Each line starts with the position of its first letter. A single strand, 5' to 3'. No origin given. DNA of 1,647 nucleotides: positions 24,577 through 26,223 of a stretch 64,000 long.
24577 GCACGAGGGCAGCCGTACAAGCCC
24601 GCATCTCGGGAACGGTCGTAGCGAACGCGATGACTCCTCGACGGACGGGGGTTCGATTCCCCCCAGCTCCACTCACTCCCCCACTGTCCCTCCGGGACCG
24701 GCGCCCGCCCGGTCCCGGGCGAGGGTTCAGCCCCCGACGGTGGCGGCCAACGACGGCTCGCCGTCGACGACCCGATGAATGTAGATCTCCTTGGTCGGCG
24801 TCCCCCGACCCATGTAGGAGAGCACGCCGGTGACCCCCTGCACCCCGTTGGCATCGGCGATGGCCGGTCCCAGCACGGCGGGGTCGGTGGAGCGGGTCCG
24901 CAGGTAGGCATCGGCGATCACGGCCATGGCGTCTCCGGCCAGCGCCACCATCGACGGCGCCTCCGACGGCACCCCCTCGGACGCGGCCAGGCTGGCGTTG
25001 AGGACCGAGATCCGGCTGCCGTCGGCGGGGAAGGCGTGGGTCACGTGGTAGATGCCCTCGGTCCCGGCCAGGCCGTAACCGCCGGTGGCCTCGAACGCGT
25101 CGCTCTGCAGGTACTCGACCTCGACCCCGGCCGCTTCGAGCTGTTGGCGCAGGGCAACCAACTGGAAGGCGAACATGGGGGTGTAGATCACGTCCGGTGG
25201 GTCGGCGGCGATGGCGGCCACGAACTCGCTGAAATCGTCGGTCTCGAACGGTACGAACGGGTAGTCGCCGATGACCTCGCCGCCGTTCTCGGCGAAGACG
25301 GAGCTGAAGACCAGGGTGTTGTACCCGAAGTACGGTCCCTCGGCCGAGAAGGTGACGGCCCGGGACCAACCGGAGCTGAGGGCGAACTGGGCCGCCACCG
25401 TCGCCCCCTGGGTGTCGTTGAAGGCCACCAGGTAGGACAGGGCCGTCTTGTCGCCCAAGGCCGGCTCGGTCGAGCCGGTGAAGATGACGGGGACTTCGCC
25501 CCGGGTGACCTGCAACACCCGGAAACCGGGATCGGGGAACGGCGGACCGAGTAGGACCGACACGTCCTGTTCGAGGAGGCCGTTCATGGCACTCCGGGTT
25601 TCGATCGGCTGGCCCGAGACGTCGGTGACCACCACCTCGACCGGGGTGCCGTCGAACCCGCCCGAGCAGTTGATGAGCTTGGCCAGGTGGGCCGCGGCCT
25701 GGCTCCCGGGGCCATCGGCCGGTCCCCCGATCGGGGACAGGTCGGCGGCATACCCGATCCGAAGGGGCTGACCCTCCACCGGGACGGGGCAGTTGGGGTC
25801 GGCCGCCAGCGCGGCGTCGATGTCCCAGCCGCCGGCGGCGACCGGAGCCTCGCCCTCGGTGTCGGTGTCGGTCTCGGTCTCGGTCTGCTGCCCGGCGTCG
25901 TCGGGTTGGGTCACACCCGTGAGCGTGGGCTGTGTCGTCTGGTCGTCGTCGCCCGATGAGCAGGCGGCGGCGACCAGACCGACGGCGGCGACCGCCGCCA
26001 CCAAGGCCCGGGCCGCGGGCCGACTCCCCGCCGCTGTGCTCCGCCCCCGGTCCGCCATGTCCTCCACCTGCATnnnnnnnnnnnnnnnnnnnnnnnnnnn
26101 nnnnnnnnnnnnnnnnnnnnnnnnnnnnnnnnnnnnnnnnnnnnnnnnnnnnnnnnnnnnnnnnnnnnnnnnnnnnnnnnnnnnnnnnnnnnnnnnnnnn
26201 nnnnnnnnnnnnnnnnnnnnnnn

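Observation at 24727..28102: Translationally coupled trio: PilM-like tail-anchored protein, OmpA-like PG-binding protein, orphan LivK-type binding lipoprotein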

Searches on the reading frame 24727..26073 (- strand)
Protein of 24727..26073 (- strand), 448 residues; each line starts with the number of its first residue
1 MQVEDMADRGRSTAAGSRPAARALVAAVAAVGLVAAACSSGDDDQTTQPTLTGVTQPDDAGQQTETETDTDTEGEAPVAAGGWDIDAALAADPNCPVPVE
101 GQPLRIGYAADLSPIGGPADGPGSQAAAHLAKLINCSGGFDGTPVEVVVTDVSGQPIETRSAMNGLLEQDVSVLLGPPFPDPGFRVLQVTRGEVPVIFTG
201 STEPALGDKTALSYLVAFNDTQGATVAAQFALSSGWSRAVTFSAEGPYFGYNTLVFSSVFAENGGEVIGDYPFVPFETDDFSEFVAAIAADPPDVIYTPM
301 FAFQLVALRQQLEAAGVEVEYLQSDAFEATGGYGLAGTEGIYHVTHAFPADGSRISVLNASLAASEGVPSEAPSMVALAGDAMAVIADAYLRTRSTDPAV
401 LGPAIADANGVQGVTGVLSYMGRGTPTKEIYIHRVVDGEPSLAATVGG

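Call 3: search_protein_families(library=pfam, proteins=[window:24727-26073:-], max_evalue=1)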
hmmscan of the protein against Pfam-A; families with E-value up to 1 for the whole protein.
window:24727-26073:- (448 aa): 3 families
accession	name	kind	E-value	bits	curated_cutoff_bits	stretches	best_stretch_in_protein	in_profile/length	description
PF13458.12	Peripla_BP_6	-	3e-26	93.4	31.7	1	103-438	1-342/343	Periplasmic binding protein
PF13433.12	Peripla_BP_5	-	4.3e-07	29.8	27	1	132-321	29-217/363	Periplasmic binding protein domain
PF01094.35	ANF_receptor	-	1.9e-05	24.4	25.4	1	134-268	13-151/353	Receptor family ligand binding region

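Call 4: search_protein_families(library=ncbifam, proteins=[window:24727-26073:-], max_evalue=1)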
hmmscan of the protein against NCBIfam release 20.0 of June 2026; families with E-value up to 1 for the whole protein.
window:24727-26073:- (448 aa): 6 families
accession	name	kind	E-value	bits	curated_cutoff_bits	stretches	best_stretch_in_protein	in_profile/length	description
NF011933.0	PRK15404.1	subfamily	4.1e-05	22.8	477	1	128-424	51-348/370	high-affinity branched-chain amino acid ABC transporter substrate-binding protein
TIGR03669.1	urea_ABC_arch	equivalog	0.00017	20.7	494.8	1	130-299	27-195/375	urea ABC transporter substrate-binding protein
NF053527.1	lipo_Cory_WKLS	subfamily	0.015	15.2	105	1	24-80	2-51/166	WKL family lipoprotein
TIGR03407.1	urea_ABC_UrtA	exception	0.047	12.6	492.75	1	252-322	150-221/361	urea ABC transporter substrate-binding protein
NF045730.1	VlpC_Nterm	exception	0.21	11.8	160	1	26-70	18-62/87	variant surface lipoprotein VlpC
NF010364.0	PRK13792.1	equivalog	0.47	10.5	261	0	22-64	3-44/127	lysozyme inhibitor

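Call 34: search_solved_structures(query=window:24730-26073:-, max_evalue=0.001)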
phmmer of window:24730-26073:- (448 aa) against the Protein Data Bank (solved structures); distinct sequences matched with E-value up to 0.001: 7.
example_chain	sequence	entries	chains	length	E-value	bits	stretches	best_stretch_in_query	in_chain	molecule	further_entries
4gnr_A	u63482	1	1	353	6.8e-12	48.4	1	100-442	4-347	ABC transporter substrate-binding protein-branched chain amino acid transport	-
3td9_A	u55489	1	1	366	8e-12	48.2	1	142-444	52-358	Branched chain amino acid ABC transporter, periplasmic amino acid-binding protein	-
4n0q_A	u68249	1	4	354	8.4e-09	38.2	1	112-425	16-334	Leu/Ile/Val-binding protein homolog 3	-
4nqr_A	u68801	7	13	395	5.8e-08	35.5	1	125-326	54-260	Amino acid/amide ABC transporter substrate-binding protein, HAAT family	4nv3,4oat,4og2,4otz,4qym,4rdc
4obb_A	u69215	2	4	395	9.2e-08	34.8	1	125-312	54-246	Amino acid/amide ABC transporter substrate-binding protein, HAAT family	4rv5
4ey3_A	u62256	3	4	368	7.9e-06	28.5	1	122-303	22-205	Twin-arginine translocation pathway signal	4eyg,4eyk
8tg1_A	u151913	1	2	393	0.00025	23.5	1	130-322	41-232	Extracellular ligand-binding receptor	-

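Call 61: find_homologous_proteins(query=window:24730-26073:-, max_evalue=1e-20)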
Query window:24730-26073:- (448 aa): 159 proteins with E <= 1e-20 among 8000 candidates; the best 120 are listed.
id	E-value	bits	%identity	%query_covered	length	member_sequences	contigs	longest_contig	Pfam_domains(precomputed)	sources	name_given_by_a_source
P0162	3.7e-287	970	100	100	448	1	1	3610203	PF01094.35,PF13433.13,PF13458.13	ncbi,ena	-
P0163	3.1e-207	707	76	96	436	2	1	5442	PF01094.35,PF13433.13,PF13458.13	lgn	-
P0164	3.8e-206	703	77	95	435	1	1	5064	PF01094.35,PF13433.13,PF13458.13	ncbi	ncbi:MAG: ABC transporter substrate-binding protein [Actinomycetota bacterium]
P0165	6.3e-183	627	70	94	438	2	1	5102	PF01094.35,PF13433.13,PF13458.13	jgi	-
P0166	3.7e-177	608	70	92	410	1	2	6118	PF01094.35,PF13433.13,PF13458.13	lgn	-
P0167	3.5e-173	595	65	95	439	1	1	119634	PF13458.13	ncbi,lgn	ncbi:MAG: ABC transporter substrate-binding protein [Actinomycetota bacterium]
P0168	4.1e-166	571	68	84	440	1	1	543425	PF13433.13,PF13458.13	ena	-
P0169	1.2e-156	540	62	92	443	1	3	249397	PF01094.35,PF13433.13,PF13458.13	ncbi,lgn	ncbi:MAG: ABC transporter substrate-binding protein [Actinomycetota bacterium]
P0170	2.6e-156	539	62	95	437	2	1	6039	PF13433.13,PF13458.13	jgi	jgi:branched-chain amino acid transport system substrate-binding protein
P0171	5.8e-156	538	65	89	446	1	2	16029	PF13433.13,PF13458.13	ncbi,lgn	-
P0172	1.5e-154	533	59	97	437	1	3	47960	PF01094.35,PF13433.13,PF13458.13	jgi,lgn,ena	-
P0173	4.7e-154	532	64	85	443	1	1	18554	PF01094.35,PF13433.13,PF13458.13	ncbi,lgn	-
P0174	7.4e-154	531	67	81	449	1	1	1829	PF01094.35,PF13433.13,PF13458.13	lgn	-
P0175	7.9e-154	531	59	97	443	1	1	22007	PF01094.35,PF13433.13,PF13458.13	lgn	-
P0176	1.3e-152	527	62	92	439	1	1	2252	PF13433.13,PF13458.13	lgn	-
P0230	5.0e-117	410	56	82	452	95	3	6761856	PF01094.35,PF13433.13,PF13458.13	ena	-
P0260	2.9e-108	381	53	82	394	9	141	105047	PF01094.35,PF13433.13,PF13458.13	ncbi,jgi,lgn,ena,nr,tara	ncbi:MAG: ABC transporter substrate-binding protein [Arenicellales bacterium]|jgi:branched-chain ami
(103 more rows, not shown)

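Call 62: find_encoding_contigs(protein=P0260, flank=8000, max_places=3)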
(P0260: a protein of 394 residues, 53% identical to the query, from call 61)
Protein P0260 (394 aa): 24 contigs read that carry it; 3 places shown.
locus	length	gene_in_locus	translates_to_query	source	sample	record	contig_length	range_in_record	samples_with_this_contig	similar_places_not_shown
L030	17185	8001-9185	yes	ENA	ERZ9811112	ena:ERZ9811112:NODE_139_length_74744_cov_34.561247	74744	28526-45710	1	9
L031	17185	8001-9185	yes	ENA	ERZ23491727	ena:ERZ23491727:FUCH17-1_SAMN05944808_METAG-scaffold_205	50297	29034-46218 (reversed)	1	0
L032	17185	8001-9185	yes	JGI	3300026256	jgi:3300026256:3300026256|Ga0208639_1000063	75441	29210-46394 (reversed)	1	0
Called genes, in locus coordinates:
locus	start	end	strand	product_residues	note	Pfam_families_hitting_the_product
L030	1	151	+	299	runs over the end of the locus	PF13522:GATase_6, PF13537:GATase_7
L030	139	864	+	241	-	PF01493:GXGXG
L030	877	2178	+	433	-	PF01645:Glu_synthase, PF00478:IMPDH (weak), PF01070:FMN_dh, PF03060:NMO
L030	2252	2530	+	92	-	PF13510:Fer2_4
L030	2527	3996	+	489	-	PF00890:FAD_binding_2 (weak), PF01134:GIDA (weak), PF01266:DAO (weak), PF03486:HI0933_like (weak), PF07992:Pyr_redox_2, PF12831:FAD_oxidored, PF13450:NAD_binding_8, PF04324:Fer2_BFD, +3 more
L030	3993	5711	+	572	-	PF00070:Pyr_redox (faint), PF01266:DAO, PF03486:HI0933_like (faint), PF07992:Pyr_redox_2 (faint), PF13247:Fer4_11, PF14697:Fer4_21 (weak), PF12838:Fer4_7 (weak), PF12837:Fer4_6 (weak), +5 more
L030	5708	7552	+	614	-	PF02730:AFOR_N, PF01314:AFOR_C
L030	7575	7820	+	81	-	PF14451:Ub-Mut7C (weak), PF02597:ThiS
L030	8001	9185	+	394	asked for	PF13433:Peripla_BP_5 (weak), PF13458:Peripla_BP_6, PF01094:ANF_receptor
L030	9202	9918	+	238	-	PF00005:ABC_tran, PF13304:AAA_21 (faint)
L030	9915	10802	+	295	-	PF02653:BPD_transp_2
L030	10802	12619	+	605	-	PF02653:BPD_transp_2, PF00005:ABC_tran, PF12399:BCA_ABC_TP_C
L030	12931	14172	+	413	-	PF00291:PALP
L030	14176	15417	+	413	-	PF04389:Peptidase_M28 (weak), PF01546:Peptidase_M20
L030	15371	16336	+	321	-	PF00795:CN_hydrolase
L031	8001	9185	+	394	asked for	PF13433:Peripla_BP_5 (weak), PF13458:Peripla_BP_6, PF01094:ANF_receptor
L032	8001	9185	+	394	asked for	PF13433:Peripla_BP_5 (weak), PF13458:Peripla_BP_6, PF01094:ANF_receptor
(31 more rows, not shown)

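Call 63: find_encoding_contigs(protein=P0230, flank=8000, max_places=2)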
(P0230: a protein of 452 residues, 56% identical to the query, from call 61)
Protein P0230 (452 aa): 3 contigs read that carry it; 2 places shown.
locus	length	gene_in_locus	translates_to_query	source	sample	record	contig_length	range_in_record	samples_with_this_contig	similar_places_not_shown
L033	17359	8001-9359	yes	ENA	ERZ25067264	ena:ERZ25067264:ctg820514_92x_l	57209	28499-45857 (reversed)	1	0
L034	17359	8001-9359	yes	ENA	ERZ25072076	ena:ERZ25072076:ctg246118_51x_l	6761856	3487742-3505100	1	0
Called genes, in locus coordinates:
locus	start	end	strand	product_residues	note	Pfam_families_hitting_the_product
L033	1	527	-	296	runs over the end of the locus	PF00551:Formyl_trans_N, PF02911:Formyl_trans_C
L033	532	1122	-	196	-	PF01327:Pep_deformylase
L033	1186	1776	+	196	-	PF05175:MTS, PF13649:Methyltransf_25 (weak)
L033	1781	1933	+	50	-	-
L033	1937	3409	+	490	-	PF00171:Aldedh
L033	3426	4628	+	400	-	PF02771:Acyl-CoA_dh_N, PF02770:Acyl-CoA_dh_M, PF00441:Acyl-CoA_dh_1, PF08028:Acyl-CoA_dh_2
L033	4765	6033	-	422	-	PF00067:p450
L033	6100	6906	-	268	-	PF06314:ADC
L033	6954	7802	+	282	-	PF01557:FAA_hydrolase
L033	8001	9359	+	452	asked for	PF13433:Peripla_BP_5 (faint), PF13458:Peripla_BP_6, PF01094:ANF_receptor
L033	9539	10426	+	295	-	PF02653:BPD_transp_2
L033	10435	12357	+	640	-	PF02653:BPD_transp_2, PF00005:ABC_tran, PF12399:BCA_ABC_TP_C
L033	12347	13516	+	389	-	PF02771:Acyl-CoA_dh_N, PF02770:Acyl-CoA_dh_M, PF00441:Acyl-CoA_dh_1, PF08028:Acyl-CoA_dh_2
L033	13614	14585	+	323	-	PF08240:ADH_N, PF00107:ADH_zinc_N, PF13602:ADH_zinc_N_2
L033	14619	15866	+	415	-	PF00067:p450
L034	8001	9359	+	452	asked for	PF13433:Peripla_BP_5 (faint), PF13458:Peripla_BP_6, PF01094:ANF_receptor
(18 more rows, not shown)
